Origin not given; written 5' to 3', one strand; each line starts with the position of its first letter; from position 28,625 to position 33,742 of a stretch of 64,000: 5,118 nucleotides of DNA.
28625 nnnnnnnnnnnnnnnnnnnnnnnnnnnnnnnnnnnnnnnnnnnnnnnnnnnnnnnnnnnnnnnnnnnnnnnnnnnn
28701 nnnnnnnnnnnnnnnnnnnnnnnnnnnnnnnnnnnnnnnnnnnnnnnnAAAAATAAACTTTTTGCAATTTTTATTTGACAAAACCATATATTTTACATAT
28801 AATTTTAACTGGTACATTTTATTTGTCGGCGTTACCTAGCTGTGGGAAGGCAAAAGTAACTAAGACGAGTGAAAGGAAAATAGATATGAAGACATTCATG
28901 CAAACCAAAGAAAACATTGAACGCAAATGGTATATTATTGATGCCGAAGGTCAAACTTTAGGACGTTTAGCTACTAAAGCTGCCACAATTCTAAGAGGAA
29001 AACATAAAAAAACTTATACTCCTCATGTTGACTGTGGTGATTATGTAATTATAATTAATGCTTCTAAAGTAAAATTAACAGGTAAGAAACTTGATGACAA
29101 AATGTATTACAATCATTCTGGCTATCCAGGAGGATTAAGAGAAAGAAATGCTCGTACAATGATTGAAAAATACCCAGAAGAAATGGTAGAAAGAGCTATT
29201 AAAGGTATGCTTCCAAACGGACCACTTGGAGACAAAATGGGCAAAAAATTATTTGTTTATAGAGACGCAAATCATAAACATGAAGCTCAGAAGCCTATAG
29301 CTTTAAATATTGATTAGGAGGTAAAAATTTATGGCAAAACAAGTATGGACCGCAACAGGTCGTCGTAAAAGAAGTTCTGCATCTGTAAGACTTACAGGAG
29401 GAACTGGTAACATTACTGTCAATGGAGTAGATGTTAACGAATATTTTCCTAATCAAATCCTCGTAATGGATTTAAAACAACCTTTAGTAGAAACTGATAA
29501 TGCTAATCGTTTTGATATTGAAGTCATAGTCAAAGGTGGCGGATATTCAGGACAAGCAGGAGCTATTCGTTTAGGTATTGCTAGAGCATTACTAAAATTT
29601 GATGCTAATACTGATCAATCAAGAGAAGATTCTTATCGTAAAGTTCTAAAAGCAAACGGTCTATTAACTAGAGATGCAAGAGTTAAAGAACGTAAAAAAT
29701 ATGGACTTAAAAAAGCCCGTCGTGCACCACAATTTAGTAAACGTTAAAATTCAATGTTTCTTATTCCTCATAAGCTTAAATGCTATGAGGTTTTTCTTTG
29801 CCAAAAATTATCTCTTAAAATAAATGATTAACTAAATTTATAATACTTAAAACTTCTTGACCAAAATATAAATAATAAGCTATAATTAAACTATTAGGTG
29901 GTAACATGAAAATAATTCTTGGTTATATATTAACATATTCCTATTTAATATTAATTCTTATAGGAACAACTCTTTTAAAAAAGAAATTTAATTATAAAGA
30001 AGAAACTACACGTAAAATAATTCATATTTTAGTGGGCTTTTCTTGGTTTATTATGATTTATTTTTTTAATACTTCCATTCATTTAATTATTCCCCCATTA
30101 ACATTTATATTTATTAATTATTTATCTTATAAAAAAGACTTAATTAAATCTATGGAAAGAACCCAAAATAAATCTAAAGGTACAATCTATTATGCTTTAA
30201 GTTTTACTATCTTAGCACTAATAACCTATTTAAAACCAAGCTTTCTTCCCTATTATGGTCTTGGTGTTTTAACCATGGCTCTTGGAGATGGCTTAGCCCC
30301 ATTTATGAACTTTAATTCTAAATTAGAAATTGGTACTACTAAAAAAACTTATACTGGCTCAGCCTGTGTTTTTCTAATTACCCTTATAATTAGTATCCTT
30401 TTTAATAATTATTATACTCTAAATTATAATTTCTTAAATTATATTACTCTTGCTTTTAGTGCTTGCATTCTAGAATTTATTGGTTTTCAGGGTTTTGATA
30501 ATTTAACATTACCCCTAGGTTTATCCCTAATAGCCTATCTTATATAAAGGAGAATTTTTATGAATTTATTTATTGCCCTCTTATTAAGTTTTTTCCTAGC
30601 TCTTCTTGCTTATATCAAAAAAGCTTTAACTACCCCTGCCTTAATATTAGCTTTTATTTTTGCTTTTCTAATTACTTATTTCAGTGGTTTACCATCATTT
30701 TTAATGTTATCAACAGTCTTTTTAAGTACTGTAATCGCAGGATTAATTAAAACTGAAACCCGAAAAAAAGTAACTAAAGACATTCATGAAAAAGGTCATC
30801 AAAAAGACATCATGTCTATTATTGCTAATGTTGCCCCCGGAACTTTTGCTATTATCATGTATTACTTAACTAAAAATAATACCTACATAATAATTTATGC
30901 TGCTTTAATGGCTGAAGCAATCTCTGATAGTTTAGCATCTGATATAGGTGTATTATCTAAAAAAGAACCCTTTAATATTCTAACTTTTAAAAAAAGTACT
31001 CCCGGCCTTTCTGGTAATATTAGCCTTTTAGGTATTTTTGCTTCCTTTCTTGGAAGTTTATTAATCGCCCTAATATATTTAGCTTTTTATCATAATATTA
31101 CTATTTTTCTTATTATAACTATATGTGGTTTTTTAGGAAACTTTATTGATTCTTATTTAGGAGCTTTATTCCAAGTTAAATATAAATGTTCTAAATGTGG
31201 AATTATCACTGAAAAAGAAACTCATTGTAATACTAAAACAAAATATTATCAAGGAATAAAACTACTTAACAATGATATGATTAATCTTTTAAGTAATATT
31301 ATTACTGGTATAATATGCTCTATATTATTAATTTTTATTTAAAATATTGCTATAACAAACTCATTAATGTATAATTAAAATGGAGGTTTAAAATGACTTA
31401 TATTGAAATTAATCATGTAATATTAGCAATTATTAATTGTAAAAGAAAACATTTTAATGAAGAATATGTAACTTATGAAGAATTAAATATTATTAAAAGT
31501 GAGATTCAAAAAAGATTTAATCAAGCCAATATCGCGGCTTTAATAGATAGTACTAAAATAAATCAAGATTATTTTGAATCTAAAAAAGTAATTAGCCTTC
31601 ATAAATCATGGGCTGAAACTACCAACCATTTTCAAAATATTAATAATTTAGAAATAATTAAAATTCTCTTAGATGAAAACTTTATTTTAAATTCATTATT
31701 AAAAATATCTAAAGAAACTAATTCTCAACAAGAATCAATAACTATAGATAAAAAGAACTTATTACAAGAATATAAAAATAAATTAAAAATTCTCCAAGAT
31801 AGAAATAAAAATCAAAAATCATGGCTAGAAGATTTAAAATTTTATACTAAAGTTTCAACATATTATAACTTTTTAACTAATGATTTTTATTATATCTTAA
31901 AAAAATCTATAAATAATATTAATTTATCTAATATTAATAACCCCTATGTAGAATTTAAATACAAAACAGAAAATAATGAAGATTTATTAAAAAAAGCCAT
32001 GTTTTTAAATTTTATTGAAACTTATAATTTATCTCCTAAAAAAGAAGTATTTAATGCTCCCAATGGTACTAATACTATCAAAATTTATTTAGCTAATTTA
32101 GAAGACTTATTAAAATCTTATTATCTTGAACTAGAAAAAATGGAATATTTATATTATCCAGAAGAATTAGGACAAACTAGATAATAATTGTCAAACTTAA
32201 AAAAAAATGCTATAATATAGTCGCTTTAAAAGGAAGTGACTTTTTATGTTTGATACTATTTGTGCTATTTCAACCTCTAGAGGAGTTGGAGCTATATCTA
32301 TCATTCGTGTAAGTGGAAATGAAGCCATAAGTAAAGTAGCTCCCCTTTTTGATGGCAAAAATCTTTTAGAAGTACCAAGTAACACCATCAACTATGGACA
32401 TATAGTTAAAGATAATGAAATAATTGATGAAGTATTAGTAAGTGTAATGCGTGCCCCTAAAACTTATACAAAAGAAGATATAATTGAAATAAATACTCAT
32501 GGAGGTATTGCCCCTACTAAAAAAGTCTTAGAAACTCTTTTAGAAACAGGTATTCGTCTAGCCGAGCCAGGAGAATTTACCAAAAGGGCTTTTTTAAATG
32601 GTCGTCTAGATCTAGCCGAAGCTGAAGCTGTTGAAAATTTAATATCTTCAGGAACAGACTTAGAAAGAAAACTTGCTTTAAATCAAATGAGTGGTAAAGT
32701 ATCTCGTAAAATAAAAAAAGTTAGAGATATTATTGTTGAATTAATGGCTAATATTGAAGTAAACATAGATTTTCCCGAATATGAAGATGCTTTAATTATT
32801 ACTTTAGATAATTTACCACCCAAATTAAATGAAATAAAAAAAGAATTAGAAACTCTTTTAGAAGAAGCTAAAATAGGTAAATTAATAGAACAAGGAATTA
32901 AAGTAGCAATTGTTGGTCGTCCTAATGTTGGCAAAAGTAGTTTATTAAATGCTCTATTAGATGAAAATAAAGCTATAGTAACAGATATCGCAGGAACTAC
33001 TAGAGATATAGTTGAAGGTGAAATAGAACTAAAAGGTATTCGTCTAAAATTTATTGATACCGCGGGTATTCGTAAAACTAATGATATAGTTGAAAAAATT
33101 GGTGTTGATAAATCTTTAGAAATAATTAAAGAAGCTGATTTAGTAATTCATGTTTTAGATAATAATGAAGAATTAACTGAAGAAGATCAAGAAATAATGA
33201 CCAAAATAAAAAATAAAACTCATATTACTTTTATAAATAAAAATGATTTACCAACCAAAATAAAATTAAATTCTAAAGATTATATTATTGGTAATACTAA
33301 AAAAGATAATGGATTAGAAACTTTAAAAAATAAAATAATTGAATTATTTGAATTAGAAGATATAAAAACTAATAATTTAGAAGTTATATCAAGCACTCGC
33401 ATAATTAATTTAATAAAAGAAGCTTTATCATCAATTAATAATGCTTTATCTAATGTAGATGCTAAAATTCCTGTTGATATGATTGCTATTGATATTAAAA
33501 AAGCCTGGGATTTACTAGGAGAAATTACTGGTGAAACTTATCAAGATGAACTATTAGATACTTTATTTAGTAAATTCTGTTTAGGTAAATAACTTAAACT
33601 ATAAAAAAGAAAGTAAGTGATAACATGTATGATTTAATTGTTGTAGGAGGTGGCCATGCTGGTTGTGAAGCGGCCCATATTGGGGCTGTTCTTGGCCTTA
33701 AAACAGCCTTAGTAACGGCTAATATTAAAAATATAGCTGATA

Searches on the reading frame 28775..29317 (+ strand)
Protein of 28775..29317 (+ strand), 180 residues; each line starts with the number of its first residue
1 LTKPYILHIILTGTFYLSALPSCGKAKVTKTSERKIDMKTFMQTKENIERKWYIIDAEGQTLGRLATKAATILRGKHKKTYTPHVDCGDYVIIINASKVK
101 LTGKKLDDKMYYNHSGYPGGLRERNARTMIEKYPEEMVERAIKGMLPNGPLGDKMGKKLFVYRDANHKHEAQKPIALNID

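Call 16: search_protein_families(library=pfam, proteins=[window:28775-29317:+], max_evalue=0.00001)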
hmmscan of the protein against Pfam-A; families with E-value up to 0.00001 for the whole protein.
window:28775-29317:+ (180 aa): 1 family
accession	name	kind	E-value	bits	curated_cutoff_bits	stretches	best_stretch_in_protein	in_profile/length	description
PF00572.24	Ribosomal_L13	-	2e-48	163.8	23.8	1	50-168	1-119/119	Ribosomal protein L13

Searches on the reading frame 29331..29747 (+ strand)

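Call 16: search_protein_families(library=pfam, proteins=[window:29331-29747:+], max_evalue=0.00001)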
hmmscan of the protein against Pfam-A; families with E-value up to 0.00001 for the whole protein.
window:29331-29747:+ (138 aa): 1 family
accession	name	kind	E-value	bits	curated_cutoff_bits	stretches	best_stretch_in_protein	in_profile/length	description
PF00380.25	Ribosomal_S9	-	3.2e-46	157.2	22.5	1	10-138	1-121/121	Ribosomal protein S9/S16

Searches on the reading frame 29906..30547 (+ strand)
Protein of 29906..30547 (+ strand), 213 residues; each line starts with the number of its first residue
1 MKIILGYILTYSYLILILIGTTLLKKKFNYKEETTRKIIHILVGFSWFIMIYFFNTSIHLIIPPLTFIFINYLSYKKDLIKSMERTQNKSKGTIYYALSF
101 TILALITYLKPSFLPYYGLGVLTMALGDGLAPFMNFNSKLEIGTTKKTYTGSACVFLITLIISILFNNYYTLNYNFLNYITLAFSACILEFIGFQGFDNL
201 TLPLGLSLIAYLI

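Call 17: search_protein_families(library=pfam, proteins=[window:29906-30547:+], max_evalue=0.00001)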
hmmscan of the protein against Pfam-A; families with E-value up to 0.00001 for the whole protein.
window:29906-30547:+ (213 aa): 0 families

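Call 32: search_protein_families(library=pfam, proteins=[window:29906-30547:+], max_evalue=1)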
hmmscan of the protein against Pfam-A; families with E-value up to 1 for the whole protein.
window:29906-30547:+ (213 aa): 1 family
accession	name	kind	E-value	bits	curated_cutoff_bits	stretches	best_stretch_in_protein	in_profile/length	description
PF03908.18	Sec20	-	0.0034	17.7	27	1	72-105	51-84/92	Sec20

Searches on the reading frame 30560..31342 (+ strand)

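Call 17: search_protein_families(library=pfam, proteins=[window:30560-31342:+], max_evalue=0.00001)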
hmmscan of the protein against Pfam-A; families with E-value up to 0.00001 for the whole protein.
window:30560-31342:+ (260 aa): 1 family
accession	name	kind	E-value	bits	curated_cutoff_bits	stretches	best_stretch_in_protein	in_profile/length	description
PF01940.21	DUF92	-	1.3e-55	188.9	27.5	1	9-249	2-250/251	Integral membrane protein DUF92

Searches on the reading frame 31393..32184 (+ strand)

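Call 17: search_protein_families(library=pfam, proteins=[window:31393-32184:+], max_evalue=0.00001)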
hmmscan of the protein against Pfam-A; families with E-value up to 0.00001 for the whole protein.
window:31393-32184:+ (263 aa): 0 families

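Call 32: search_protein_families(library=pfam, proteins=[window:31393-32184:+], max_evalue=1)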
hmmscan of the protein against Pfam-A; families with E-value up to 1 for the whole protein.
window:31393-32184:+ (263 aa): 1 family
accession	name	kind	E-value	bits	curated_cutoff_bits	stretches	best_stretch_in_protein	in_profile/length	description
PF02667.20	SCFA_trans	-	0.5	9.7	27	1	85-182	194-283/453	Short chain fatty acid transporter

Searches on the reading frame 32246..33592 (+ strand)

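Call 17: search_protein_families(library=pfam, proteins=[window:32246-33592:+], max_evalue=0.00001)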
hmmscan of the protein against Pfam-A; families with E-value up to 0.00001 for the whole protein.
window:32246-33592:+ (448 aa): 6 families
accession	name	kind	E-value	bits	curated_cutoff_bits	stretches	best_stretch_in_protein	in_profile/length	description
PF12631.12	MnmE_helical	-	6e-53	180.5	40.1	1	123-445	1-211/211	MnmE helical domain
PF10396.14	TrmE_N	-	4e-41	140.3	29.8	1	4-120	1-117/117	GTP-binding protein TrmE N-terminus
PF01926.29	MMR_HSR1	-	1.8e-29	102.6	21.9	1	219-332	1-113/113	50S ribosome-binding GTPase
PF02421.24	FeoB_N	-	2.4e-11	43.8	27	1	219-307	2-89/156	Ferrous iron transport protein B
PF00350.29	Dynamin_N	-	9.2e-08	32.7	27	0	220-256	1-36/168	Dynamin family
PF04548.22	AIG1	-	6.1e-06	26.1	27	1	220-323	3-109/212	AIG1 family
